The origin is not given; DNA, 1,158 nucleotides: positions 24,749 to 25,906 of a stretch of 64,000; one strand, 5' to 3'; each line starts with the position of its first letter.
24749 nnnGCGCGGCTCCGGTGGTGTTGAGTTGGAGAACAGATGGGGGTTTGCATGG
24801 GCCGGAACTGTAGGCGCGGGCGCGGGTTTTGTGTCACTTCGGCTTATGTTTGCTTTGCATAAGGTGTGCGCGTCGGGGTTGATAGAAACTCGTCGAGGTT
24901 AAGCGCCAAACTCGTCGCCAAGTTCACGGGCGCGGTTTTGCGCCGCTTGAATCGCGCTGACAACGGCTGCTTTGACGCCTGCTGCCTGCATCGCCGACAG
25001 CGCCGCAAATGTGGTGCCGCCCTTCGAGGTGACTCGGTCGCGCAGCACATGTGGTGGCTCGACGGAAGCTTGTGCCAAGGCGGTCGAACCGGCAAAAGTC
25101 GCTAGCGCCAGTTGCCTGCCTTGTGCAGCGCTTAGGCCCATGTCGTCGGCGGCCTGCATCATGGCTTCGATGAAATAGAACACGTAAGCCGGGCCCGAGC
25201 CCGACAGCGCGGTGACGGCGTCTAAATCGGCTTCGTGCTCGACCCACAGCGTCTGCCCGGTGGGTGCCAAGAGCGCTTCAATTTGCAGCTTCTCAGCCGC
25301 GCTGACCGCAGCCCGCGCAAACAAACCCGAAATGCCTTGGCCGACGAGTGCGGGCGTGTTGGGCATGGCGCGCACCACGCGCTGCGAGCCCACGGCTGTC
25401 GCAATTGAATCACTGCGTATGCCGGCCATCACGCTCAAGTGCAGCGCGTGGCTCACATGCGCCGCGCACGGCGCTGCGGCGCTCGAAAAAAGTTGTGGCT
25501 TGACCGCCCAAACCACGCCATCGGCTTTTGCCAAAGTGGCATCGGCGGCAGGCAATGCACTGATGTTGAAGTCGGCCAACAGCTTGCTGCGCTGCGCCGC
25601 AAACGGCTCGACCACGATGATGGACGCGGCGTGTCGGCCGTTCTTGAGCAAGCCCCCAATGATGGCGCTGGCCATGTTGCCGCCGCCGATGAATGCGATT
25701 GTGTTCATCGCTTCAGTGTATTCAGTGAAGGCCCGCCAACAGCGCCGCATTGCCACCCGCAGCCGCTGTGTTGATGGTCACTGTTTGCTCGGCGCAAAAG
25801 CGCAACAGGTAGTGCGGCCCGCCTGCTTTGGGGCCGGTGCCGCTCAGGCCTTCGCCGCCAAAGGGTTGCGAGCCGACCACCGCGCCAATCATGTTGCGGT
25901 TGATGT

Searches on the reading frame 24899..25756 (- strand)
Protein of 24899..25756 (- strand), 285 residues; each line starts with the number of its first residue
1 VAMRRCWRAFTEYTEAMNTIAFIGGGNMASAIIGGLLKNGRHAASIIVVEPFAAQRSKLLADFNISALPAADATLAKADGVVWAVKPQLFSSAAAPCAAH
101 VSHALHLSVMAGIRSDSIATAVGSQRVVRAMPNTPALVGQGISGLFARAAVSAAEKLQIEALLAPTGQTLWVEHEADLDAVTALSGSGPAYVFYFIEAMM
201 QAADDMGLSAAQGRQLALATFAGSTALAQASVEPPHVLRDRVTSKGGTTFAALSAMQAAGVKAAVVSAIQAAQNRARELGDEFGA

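Call 47: search_protein_families(library=pfam, proteins=[window:24899-25756:-], max_evalue=0.001)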
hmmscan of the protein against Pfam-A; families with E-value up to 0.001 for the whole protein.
window:24899-25756:- (285 aa): 2 families
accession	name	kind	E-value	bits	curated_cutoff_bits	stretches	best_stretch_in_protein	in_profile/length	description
PF14748.11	P5CR_dimer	-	3.3e-34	117.7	25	1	175-279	1-105/105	Pyrroline-5-carboxylate reductase dimerisation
PF03807.23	F420_oxidored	-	6e-13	49.6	21.6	1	19-112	1-94/94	NADP oxidoreductase coenzyme F420-dependent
